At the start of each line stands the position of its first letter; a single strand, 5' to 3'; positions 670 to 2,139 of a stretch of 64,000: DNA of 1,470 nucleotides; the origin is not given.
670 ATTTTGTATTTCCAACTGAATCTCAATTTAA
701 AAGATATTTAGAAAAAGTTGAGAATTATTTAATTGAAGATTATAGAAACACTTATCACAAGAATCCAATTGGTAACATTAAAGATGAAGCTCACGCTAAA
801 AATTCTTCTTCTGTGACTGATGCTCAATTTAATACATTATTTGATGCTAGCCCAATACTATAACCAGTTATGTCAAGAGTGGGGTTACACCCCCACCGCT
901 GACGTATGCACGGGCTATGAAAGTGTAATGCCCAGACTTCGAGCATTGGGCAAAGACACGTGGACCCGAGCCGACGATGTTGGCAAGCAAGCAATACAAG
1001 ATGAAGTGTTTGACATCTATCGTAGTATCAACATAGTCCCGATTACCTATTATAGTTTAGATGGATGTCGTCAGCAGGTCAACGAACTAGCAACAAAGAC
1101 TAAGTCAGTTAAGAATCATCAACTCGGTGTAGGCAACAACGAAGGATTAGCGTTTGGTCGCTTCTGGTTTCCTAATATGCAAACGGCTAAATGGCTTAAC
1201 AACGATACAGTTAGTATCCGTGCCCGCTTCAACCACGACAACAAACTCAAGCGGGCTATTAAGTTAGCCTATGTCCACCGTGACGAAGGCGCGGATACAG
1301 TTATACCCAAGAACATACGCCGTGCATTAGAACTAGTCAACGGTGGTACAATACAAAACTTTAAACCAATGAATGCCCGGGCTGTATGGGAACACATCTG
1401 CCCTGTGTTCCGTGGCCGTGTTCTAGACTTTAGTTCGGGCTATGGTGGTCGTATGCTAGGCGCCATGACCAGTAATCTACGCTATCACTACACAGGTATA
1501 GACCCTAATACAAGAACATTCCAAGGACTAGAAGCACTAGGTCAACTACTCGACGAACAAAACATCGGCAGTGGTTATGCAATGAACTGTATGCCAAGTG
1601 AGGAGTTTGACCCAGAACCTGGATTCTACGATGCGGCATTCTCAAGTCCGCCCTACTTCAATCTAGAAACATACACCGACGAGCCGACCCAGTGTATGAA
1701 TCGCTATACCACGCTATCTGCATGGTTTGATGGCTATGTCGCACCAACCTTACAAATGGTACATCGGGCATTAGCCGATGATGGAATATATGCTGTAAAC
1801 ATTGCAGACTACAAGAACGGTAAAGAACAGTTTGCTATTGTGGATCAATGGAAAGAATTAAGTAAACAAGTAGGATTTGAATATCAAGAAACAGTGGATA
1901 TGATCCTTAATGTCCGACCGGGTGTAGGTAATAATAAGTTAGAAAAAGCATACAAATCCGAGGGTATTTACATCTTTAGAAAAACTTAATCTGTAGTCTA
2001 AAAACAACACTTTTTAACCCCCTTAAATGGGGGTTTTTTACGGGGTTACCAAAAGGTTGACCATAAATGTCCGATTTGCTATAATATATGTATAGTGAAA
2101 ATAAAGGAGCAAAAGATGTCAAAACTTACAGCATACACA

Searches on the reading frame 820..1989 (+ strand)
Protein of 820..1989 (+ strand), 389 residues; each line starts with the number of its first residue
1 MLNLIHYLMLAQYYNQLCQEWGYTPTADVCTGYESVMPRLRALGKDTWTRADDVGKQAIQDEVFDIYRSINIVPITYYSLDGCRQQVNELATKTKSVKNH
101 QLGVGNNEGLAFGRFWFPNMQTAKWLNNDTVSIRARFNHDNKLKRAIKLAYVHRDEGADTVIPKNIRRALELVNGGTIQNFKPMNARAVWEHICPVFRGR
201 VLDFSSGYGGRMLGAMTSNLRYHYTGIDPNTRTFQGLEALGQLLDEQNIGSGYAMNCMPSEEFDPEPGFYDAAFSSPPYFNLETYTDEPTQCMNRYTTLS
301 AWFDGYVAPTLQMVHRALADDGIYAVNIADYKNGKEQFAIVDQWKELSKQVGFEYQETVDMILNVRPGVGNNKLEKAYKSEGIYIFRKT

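Call 7: search_protein_families(library=phrogs, proteins=[window:820-1989:+], max_evalue=0.00001)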
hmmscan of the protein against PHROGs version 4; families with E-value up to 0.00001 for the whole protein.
window:820-1989:+ (389 aa): 1 family
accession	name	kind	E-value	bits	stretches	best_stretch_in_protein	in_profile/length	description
phrog_12517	-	unknown function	4.7e-14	53.3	1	175-362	84-269/316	-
